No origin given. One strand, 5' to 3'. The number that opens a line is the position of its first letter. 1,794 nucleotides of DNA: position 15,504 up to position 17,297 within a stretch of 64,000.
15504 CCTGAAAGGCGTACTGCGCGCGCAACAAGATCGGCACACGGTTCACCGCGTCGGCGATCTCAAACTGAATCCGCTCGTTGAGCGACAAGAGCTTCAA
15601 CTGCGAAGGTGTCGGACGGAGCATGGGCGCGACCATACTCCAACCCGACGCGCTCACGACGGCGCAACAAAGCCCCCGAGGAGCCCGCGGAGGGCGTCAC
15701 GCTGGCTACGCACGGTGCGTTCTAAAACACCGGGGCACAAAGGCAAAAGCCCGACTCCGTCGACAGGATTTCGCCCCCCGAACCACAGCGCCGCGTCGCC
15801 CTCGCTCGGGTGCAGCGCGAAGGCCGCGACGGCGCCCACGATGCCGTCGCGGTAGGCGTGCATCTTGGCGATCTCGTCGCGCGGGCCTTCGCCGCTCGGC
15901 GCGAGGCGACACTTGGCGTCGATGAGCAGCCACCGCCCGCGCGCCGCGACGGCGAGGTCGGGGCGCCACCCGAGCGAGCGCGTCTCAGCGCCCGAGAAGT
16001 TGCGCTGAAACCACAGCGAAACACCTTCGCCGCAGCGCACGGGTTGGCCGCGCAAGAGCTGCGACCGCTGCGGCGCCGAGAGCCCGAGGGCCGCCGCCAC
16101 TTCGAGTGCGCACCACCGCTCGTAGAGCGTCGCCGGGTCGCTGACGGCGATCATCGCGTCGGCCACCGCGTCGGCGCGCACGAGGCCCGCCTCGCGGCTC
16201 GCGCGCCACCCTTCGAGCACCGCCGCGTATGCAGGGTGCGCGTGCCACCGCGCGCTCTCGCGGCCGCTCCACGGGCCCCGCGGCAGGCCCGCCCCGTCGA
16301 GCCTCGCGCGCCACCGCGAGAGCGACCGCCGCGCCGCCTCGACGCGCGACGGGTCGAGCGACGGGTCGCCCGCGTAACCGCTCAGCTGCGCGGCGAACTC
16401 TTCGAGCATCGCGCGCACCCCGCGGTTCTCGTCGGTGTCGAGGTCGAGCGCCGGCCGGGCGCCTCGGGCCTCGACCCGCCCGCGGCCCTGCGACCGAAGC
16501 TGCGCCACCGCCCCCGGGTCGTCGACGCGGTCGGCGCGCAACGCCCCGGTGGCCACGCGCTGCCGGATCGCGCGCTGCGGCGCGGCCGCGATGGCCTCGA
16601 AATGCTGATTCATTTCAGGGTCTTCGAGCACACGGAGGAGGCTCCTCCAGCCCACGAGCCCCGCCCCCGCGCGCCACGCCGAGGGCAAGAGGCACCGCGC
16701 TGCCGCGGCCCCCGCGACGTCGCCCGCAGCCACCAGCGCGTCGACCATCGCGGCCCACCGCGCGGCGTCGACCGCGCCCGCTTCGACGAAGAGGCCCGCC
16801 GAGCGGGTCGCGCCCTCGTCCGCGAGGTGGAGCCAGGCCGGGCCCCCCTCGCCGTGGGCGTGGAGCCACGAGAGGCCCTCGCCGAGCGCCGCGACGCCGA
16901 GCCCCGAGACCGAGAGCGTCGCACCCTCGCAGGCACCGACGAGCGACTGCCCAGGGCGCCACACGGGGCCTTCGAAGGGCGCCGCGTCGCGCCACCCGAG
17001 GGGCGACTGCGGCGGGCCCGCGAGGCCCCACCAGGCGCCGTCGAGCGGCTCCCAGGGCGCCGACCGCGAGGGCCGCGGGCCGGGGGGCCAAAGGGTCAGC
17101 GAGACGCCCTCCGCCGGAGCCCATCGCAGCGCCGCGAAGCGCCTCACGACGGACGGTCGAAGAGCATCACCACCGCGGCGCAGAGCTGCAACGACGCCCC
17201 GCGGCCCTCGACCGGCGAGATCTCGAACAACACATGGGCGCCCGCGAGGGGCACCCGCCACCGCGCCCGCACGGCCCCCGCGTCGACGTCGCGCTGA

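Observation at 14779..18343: Three-gene translationally coupled operon: FIST sensor-like protein, PD-(D/E)xK-like 497-aa protein, PlsC acyltransferase, with identical GTGA junctions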

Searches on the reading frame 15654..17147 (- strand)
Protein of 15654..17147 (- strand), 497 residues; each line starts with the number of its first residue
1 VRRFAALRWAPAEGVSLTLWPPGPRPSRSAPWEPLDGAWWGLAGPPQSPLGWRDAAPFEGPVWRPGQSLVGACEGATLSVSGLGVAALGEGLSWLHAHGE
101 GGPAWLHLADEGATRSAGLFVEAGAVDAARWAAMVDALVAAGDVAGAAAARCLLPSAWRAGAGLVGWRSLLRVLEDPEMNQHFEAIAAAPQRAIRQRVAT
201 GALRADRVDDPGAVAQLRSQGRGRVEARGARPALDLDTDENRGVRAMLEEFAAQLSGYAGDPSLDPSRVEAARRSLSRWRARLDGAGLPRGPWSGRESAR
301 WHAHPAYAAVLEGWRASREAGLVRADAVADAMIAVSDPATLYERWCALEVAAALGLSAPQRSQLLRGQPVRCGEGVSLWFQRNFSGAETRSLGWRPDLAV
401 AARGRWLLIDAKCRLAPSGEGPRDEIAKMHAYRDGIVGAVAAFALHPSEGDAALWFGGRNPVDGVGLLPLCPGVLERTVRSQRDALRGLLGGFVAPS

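Call 3: search_protein_families(library=pfam, proteins=[window:15654-17147:-], max_evalue=0.1)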
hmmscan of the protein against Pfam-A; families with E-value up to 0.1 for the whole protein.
window:15654-17147:- (497 aa): 1 family
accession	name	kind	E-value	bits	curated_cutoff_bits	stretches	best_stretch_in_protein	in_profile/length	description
PF04411.18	PDDEXK_7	-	3.5e-07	30.9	22.1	1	371-447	54-160/164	PD-(D/E)XK nuclease superfamily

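Call 4: search_protein_families(library=ncbifam, proteins=[window:15654-17147:-], max_evalue=0.1)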
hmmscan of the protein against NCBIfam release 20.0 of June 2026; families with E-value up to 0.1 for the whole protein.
window:15654-17147:- (497 aa): 0 families

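Call 5: search_protein_families(library=padloc, proteins=[window:15654-17147:-], max_evalue=1)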
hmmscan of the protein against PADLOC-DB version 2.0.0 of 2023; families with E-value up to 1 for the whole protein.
window:15654-17147:- (497 aa): 0 families

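Call 6: find_homologous_proteins(query=window:15654-17147:-)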
Query window:15654-17147:- (497 aa): 3 proteins with E <= 0.001 among 8000 candidates.
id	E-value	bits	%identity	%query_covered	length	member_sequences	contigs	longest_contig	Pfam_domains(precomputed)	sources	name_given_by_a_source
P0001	0.0e+0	1092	100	100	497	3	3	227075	PF04411.19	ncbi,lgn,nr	ncbi:MAG: hypothetical protein JNK72_22330 [Myxococcales bacterium]|nr:hypothetical protein [Myxococ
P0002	2.3e-68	250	40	89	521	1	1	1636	PF04411.19,PF09823.16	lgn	-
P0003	1.1e-37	149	38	74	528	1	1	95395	PF04411.19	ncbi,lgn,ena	-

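Call 8: find_encoding_contigs(protein=P0003, flank=8000, max_places=4)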
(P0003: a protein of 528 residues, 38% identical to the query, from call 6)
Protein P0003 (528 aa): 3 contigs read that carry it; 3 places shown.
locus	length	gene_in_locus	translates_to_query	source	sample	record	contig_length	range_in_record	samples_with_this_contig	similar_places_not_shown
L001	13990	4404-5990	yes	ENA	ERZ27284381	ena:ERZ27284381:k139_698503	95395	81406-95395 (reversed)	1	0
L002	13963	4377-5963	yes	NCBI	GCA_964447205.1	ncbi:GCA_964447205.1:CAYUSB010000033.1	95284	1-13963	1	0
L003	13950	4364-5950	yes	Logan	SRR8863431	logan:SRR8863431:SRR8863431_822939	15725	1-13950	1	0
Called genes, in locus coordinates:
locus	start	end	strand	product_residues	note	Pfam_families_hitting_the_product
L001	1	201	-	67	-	?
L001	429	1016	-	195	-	PF18306:LDcluster4, PF03641:Lysine_decarbox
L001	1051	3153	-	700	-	PF07715:Plug, PF00593:TonB_dep_Rec_b-barrel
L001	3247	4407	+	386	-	PF10442:FIST_C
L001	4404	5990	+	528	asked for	PF04411:PDDEXK_7 (faint)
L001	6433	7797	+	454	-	PF00078:RVT_1, PF08388:GIIM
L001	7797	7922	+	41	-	-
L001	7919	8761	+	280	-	PF01553:Acyltransferase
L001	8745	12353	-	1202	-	PF01839:FG-GAP (faint), PF13360:PQQ_2 (faint), PF25292:Beta-prop_CGLA (faint), PF13517:FG-GAP_3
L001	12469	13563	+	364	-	PF03747:ADP_ribosyl_GH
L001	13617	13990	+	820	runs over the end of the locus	-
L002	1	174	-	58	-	?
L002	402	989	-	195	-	PF18306:LDcluster4, PF03641:Lysine_decarbox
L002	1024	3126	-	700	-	PF07715:Plug, PF00593:TonB_dep_Rec_b-barrel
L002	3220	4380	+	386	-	PF10442:FIST_C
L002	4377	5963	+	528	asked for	PF04411:PDDEXK_7 (faint)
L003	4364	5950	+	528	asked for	PF04411:PDDEXK_7 (faint)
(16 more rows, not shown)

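Call 11: search_protein_representatives(protein=window:15654-17147:-)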
Query: 497 residues. Proteins with E-value up to 0.001 (for the whole library): 101; up to 1e-10: 22; up to 1e-30: 4. The best 101 are listed.
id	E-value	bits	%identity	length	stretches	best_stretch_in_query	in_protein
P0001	0.0e+00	1092.4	100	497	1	1-497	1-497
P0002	7.4e-69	249.7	38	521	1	4-495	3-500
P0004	4.3e-36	141.6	37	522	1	42-486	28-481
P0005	9.0e-31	124.0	33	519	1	4-491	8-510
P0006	5.1e-28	114.9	36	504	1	106-495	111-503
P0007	1.5e-21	93.6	36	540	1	43-496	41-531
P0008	3.5e-21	92.4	43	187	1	329-491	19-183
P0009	4.4e-21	92.0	38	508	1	168-491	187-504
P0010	6.6e-21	91.5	38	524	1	7-494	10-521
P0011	1.8e-20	90.0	37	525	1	175-487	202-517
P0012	6.3e-20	88.2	40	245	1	278-490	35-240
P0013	6.9e-19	84.8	43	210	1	320-489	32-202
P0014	1.5e-18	83.7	35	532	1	164-488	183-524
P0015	1.0e-17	80.9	35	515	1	25-494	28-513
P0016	1.1e-17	80.9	36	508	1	101-486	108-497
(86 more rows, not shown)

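Call 14: find_related_loci(query=A2, collection=genome_contigs, flank=7000)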
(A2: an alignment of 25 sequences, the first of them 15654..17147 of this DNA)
Query A2 (497 aa) in genome_contigs; peptide patterns used: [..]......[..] (x = any residue, [..] = any of these).
599 stretches matched a pattern (row limit reached: there are more); 251 encode a relative of the query (tblastn E <= 1e-3); the best 80 are kept; 80 distinct loci.
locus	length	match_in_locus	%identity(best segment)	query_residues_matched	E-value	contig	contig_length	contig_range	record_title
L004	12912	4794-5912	38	126-495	7e-43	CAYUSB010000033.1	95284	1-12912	MAG TPA_asm: uncultured Myxococcaceae bacterium isolate binchicken_co266_258 genome assembly, contig: NODE_531_length_95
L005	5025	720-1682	34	168-494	6e-25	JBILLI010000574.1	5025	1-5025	MAG: Polyangiales bacterium isolate ME2017-07-27_3300044645_group7_bin3 Rohwer_bin1483_scaffold_25571_c1, whole genome s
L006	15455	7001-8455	31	26-494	2e-23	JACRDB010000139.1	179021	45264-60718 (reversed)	MAG: Deltaproteobacteria bacterium isolate NC_groundwater_1661_Pr3_B-0.1um_73_23 SR-2_scaffold_141_3515419, whole genome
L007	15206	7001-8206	32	82-494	5e-23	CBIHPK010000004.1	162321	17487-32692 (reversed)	MAG TPA_asm: uncultured Myxococcaceae bacterium isolate SRR18156209_binner13_Refined_17 genome assembly, contig: ERZ2733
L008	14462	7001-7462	45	339-490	5e-23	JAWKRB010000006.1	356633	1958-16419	MAG: Polyangiales bacterium isolate ABC2.114 ABC2.114.fa-6, whole genome shotgun sequence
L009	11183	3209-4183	33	169-494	6e-23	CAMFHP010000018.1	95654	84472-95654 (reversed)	MAG: uncultured Myxococcaceae bacterium isolate SRR9109402_bin.20_metaWRAP_v1.3_MAG genome assembly, contig: ERZ12289980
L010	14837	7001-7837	35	227-495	8e-22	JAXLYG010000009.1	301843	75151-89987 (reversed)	MAG: Polyangiales bacterium isolate STL-MYX7 C1.48.fa-9, whole genome shotgun sequence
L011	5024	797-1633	34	227-495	2e-21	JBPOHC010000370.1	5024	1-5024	MAG: Myxococcota bacterium isolate MAG_1 c_000000107314, whole genome shotgun sequence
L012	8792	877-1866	34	169-494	4e-21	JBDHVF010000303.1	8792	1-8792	MAG: Polyangiales bacterium isolate AS-MESO-3CA.253 NODE_33966_length_8792_cov_3.896730, whole genome shotgun sequence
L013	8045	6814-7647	34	164-454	6e-21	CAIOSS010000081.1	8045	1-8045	MAG: uncultured delta proteobacterium isolate Loclat_bin-08890 genome assembly, contig: bin-08890:0081/1467, whole genom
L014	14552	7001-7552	41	312-494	7e-21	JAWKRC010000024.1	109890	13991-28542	MAG: Polyangiales bacterium isolate ABC2.122 ABC2.122.fa-24, whole genome shotgun sequence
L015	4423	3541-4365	29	225-473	3e-20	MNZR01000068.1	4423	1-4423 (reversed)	MAG: Syntrophobacteraceae bacterium CG2_30_61_12 cg2_3.0_scaffold_20717_c, whole genome shotgun sequence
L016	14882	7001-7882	35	164-472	5e-20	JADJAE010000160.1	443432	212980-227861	MAG: Deltaproteobacteria bacterium isolate AalW_18-Q3-R10-53_BATAC.29 tig01688517-10-4406930, whole genome shotgun seque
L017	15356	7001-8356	31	15-447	5e-19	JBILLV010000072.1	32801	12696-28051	MAG: Polyangiales bacterium isolate ME2017-08-08_3300044911_group7_bin125 Rohwer_bin1484_scaffold_1095_c1, whole genome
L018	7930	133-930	28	236-473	1e-18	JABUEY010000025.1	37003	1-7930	MAG: Syntrophobacteraceae bacterium isolate Ch74 NODE_1441_length_37003_cov_4.93939_ID_8689465, whole genome shotgun seq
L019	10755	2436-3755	30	2-447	4e-17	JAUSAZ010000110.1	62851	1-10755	MAG: Myxococcales bacterium isolate E6_metabat.bin.30 E6_k141_313276, whole genome shotgun sequence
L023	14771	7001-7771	34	224-495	9e-19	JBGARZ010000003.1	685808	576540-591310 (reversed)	MAG: Polyangiales bacterium isolate MAG_AAO_H10.19 AAOH10-19_opera_contig_25, whole genome shotgun sequence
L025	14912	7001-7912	29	232-495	1e-13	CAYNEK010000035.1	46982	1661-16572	MAG TPA_asm: uncultured Polyangiaceae bacterium isolate SRP263991_co5_36 genome assembly, contig: NODE_1615_length_46982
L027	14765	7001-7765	29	235-452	2e-13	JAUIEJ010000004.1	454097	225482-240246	MAG: Gemmatimonadota bacterium isolate 8_bin.26 NODE_34_length_454097_cov_2.657755, whole genome shotgun sequence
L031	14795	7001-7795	31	236-473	5e-13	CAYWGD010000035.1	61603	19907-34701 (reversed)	MAG TPA_asm: uncultured Enterobacteriaceae bacterium isolate binchicken_co286_100 genome assembly, contig: NODE_745_leng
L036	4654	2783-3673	30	236-493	2e-12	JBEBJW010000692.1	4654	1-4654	MAG: Myxococcota bacterium isolate TF_7 NODE_7294_length_4654_cov_3.052689, whole genome shotgun sequence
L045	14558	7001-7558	31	332-481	2e-11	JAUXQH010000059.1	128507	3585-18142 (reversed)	MAG: Pseudomonadota bacterium isolate C12_concoct.bin.32 C12_k141_216658, whole genome shotgun sequence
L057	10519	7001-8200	27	162-497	2e-10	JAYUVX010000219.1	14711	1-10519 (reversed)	MAG: Myxococcales bacterium isolate GL124_UP_concoct_207 GL124_UP_concoct_207_218, whole genome shotgun sequence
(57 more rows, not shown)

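Call 15: search_protein_families(library=pfam, alignment_id=A2, max_evalue=0.01)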
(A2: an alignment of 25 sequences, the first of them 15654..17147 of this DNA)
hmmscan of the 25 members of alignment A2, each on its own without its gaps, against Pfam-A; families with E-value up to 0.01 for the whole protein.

A. member 1, window:15654-17147:- (497 aa): 1 family
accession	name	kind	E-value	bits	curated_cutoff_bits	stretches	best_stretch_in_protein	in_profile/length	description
PF04411.18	PDDEXK_7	-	3.5e-07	30.9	22.1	1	371-447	54-160/164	PD-(D/E)XK nuclease superfamily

B. families by the number of members that match (of 25 scanned): 5 families
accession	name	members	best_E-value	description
PF04411.18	PDDEXK_7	25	1.3e-23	PD-(D/E)XK nuclease superfamily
PF09823.15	DUF2357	21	3.9e-67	Domain of unknown function (DUF2357)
PF10117.15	McrBC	2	2.8e-07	McrBC 5-methylcytosine restriction system component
PF18986.5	DUF5719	1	0.0026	Family of unknown function (DUF5719)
PF02646.22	RmuC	1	0.0071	RmuC family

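Call 22: search_protein_families(library=pfam, proteins=[L025:4317-6359:+, L027:3588-6311:+, L031:4326-6359:+, L036:84-2135:+, L045:3996-6032:+, L057:3651-6608:+, L007:4589-6688:-, L007:8205-9020:-, L006:1878-6911:-, L023:7776-8591:-], max_evalue=0.001)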
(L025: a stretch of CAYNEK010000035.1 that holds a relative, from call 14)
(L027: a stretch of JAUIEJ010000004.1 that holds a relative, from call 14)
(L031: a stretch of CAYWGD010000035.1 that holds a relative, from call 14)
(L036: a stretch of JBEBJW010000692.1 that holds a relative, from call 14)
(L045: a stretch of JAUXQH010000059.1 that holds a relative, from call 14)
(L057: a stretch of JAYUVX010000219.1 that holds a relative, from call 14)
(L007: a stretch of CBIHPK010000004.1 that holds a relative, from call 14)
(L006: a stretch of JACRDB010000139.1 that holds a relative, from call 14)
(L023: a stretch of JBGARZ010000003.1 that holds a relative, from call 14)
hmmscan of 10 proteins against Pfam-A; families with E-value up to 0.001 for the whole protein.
L025:4317-6359:+ (680 aa): 1 family
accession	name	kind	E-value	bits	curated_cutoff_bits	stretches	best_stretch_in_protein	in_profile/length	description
PF13191.12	AAA_16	-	0.00023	22.2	32.6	0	186-248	25-80/167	AAA ATPase domain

L027:3588-6311:+ (907 aa): 1 family
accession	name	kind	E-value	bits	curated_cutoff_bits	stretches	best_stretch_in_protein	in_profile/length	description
PF20720.3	nSTAND3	-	0.00076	19.6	27.2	0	537-577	2-42/155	Novel STAND NTPase 3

L031:4326-6359:+ (677 aa): 1 family
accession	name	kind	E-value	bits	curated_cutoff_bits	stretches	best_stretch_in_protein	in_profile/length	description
PF20720.3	nSTAND3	-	0.00038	20.6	27.2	1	196-231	9-44/155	Novel STAND NTPase 3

L036:84-2135:+ (683 aa): 0 families

L045:3996-6032:+ (678 aa): 1 family
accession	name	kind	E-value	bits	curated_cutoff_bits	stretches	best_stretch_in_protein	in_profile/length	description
PF13191.12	AAA_16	-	0.00034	21.6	32.6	0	185-236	25-73/167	AAA ATPase domain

L057:3651-6608:+ (985 aa): 1 family
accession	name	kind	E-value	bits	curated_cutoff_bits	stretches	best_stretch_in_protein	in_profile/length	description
PF13191.12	AAA_16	-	3.5e-06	28.1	32.6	1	516-594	23-101/167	AAA ATPase domain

L007:4589-6688:- (699 aa): 2 families
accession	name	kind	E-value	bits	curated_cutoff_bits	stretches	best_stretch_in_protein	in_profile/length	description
PF00593.30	TonB_dep_Rec_b-barrel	-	4.2e-29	103.1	27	1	292-671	64-436/436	TonB dependent receptor-like, beta-barrel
PF07715.20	Plug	-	2.8e-21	76.4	23.9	1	57-164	2-107/107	TonB-dependent Receptor Plug Domain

L007:8205-9020:- (271 aa): 2 families
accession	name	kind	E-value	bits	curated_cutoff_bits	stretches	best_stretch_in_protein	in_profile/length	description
PF00106.31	adh_short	-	1.5e-33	116.4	26.6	1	6-193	1-180/195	short chain dehydrogenase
PF13561.12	adh_short_C2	-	4.3e-28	98.9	27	1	12-212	1-192/236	Enoyl-(Acyl carrier protein) reductase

L006:1878-6911:- (1677 aa): 9 families
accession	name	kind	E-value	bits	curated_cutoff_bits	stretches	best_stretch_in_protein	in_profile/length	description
PF07719.23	TPR_2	-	7.8e-19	66.6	27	0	1288-1310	12-34/34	Tetratricopeptide repeat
PF00515.34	TPR_1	-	1.1e-16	60.3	27.8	0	547-577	3-33/34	Tetratricopeptide repeat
PF13181.12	TPR_8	-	3.3e-16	58.4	25.7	0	1288-1309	12-33/34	Tetratricopeptide repeat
PF13414.12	TPR_11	-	7.3e-14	51.6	26.8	0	416-443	7-34/42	TPR repeat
PF13428.12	TPR_14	-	1.4e-12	47.4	23.5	0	1287-1318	11-42/44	Tetratricopeptide repeat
PF13176.12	TPR_7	-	1.5e-11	43.9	27.9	0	873-904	3-34/36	Tetratricopeptide repeat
PF25064.1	ARM_TT21_5th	-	2.9e-08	34.4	27.8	0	417-462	15-60/117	TT21 fifth ARM repeats domain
PF14559.12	TPR_19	-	5.4e-07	30.3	25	0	497-539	13-55/68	Tetratricopeptide repeat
PF23914.1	TPR_CcmH_CycH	-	0.00033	21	42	0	494-578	69-154/158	Cytochrome c-type biogenesis protein H TPR domain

L023:7776-8591:- (271 aa): 2 families
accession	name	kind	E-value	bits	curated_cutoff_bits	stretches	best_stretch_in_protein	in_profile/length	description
PF00106.31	adh_short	-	3.3e-32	112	26.6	1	6-202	1-188/195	short chain dehydrogenase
PF13561.12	adh_short_C2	-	2.1e-27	96.6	27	1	12-212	1-192/236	Enoyl-(Acyl carrier protein) reductase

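Call 24: search_protein_families(library=padloc, proteins=[L031:4326-6359:+, L031:6356-7843:+, L027:3588-6311:+, L027:6308-7882:+, L045:3996-6032:+, L045:6119-7621:+, L057:3651-6608:+, L057:6668-8227:+], max_evalue=0.01)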
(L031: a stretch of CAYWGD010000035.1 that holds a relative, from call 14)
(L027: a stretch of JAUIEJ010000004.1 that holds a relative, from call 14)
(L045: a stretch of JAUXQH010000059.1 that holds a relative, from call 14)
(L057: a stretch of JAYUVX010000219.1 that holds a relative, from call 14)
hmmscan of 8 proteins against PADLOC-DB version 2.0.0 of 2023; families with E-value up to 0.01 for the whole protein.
L031:4326-6359:+ (677 aa): 1 family
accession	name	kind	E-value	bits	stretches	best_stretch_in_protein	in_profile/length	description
PDLC04547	PDC-M26A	-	7.2e-39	131.9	2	353-430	361-432/724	-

L031:6356-7843:+ (495 aa): 0 families

L027:3588-6311:+ (907 aa): 4 families
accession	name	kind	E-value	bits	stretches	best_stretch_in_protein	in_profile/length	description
PDLC04547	PDC-M26A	-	5.5e-50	168.7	2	529-667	309-431/724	-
PDLC05079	PDC-S73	-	0.0017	15.2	1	536-577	175-216/752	-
PDLC04140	mad8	-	0.0026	15.3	0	541-579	16-54/314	mads_8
PDLC00914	TRIP13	-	0.0058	14.1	1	548-579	67-98/302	TRIP13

L027:6308-7882:+ (524 aa): 0 families

L045:3996-6032:+ (678 aa): 2 families
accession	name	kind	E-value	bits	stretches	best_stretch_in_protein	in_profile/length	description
PDLC04547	PDC-M26A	-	3.6e-41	139.5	2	335-416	360-432/724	-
PDLC03448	REase_II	-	0.00013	18.3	1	359-505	601-738/857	Type II restriction enzyme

L045:6119-7621:+ (500 aa): 1 family
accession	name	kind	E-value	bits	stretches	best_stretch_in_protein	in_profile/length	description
PDLC04549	PDC-M26B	-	0.0022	13.9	1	115-226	179-272/845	-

L057:3651-6608:+ (985 aa): 7 families
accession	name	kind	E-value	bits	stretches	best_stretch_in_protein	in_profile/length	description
PDLC04547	PDC-M26A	-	7.6e-50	168.2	3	662-749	353-432/724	-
PDLC04819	PDC-S02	-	8.3e-12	43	1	336-443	4-126/334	-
PDLC04815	PDC-S02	-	5.6e-08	30.5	1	337-439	3-119/346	-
PDLC04824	PDC-S02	-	1.3e-07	29.2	1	336-440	3-124/308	-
PDLC04140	mad8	-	7.5e-06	23.7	1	513-731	23-201/314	mads_8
PDLC04799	PDC-S02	-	0.0022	15.2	0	393-440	78-124/308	-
PDLC04806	PDC-S02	-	0.0057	14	0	345-439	11-123/324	-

L057:6668-8227:+ (519 aa): 0 families

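Call 25: search_protein_families(library=ncbifam, proteins=[L031:4326-6359:+, L031:6356-7843:+, L027:3588-6311:+, L027:6308-7882:+, L045:3996-6032:+, L045:6119-7621:+, L057:3651-6608:+, L057:6668-8227:+], max_evalue=0.01)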
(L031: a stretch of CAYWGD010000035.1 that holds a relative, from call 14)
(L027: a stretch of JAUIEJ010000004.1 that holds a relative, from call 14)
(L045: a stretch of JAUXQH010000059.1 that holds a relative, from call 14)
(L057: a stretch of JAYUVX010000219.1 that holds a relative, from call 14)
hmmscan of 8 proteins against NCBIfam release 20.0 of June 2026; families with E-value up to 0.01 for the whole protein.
L031:4326-6359:+ (677 aa): 1 family
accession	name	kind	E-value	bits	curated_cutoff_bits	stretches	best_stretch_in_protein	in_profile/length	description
NF047784.1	MadB_ATPase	equivalog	0.009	15.2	475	0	177-227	6-56/298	MadB family AAA-type ATPase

L031:6356-7843:+ (495 aa): 0 families

L027:3588-6311:+ (907 aa): 0 families

L027:6308-7882:+ (524 aa): 0 families

L045:3996-6032:+ (678 aa): 1 family
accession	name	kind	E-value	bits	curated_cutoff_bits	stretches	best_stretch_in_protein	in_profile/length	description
NF010552.0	PRK13946.1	equivalog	0.0082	15.8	186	0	179-210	18-49/198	shikimate kinase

L045:6119-7621:+ (500 aa): 1 family
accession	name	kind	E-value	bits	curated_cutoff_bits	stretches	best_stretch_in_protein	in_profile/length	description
NF005647.0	PRK07413.1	equivalog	0.0021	16.8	426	1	7-39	35-67/382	cob(I)yrinic acid a,c-diamide adenosyltransferase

L057:3651-6608:+ (985 aa): 2 families
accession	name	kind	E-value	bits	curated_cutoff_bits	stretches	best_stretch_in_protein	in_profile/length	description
NF008457.0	PRK11331.1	equivalog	0.0023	16.7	637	0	716-801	267-351/459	5-methylcytosine-specific restriction enzyme subunit McrB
NF007601.2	PRK10247.1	equivalog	0.0028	17.2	292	1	505-566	15-76/204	iron efflux ABC transporter ATP-binding subunit FetA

L057:6668-8227:+ (519 aa): 0 families

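Call 26: find_homologous_proteins(query=A2, max_evalue=1e-10)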
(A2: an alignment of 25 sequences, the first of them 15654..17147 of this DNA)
Query A2 (25 sequences) (497 aa, profile of the alignment): 4 proteins with E <= 1e-10 among 8000 candidates.
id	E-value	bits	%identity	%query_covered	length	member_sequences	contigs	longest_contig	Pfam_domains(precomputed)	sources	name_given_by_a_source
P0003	1.1e-151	525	38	74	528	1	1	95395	PF04411.19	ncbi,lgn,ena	-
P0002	2.5e-131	457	40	89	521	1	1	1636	PF04411.19,PF09823.16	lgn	-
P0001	4.5e-130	453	100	100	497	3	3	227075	PF04411.19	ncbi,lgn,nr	ncbi:MAG: hypothetical protein JNK72_22330 [Myxococcales bacterium]|nr:hypothetical protein [Myxococ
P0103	7.6e-67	245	29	24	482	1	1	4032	PF04411.19,PF09823.16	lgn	-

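Call 33: search_solved_structures(query=A2, max_evalue=1)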
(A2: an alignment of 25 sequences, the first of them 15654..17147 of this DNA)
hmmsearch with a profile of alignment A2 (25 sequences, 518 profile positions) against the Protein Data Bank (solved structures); distinct sequences matched with E-value up to 1: 2.
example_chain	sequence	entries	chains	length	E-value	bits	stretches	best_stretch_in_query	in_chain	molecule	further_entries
2eo1_A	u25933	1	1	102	0.21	13.9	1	43-129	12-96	CDNA FLJ14124 fis, clone MAMMA1002498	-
1pug_A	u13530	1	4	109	0.57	12.5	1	93-162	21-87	Hypothetical UPF0133 protein ybaB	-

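Call 40: predict_structure(alignment_id=A2)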
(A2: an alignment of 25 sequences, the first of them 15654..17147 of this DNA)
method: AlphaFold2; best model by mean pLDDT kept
length: 497 residues; sequences in the alignment: 25
mean_pLDDT: 83.0   pTM: 0.67
mean pLDDT of the five models: 83.0, 81.8, 80.8, 80.5, 80.2
residues with pLDDT >= 90: 239; 70-90: 168; 50-70: 57; < 50: 33
segments of 3 or more residues with pLDDT < 50: 144-162, 321-334
pLDDT, mean of each block of 10 residues (from residue 1): 96 94 92 94 95 83 88 91 84 84 87 87 87 82 47 34 61 84 96 82 60 68 65 90 94 84 81 94 94 83 89 74 34 62 94 93 91 94 95 94 96 73 85 96 92 76 87 83 94 84
secondary structure, 60 per line:
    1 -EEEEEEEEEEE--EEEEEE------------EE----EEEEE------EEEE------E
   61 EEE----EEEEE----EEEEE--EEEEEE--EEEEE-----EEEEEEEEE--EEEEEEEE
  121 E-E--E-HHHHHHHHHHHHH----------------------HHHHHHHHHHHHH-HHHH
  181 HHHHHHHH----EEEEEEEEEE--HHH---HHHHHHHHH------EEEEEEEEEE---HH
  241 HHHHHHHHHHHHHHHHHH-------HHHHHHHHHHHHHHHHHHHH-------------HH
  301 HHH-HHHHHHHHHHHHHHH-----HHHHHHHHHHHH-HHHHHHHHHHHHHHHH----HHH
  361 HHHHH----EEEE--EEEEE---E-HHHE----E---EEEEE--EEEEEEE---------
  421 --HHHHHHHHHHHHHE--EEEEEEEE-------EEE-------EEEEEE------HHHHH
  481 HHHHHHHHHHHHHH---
elements in order: E2-12 E15-20 E39-43 E50-53 E60-63 E68-72 E77-81 E84-89 E92-96 E102-110 E113-121 H128-140 H163-175 H177-188 E193-202 H211-219 E226-235 H239-258 H266-285 H299-303 H305-319 H325-336 H338-353 H358-365 E370-373 E376-380 E398-402 E405-411 H423-435 E439-446 E454-456 E464-469 H476-494
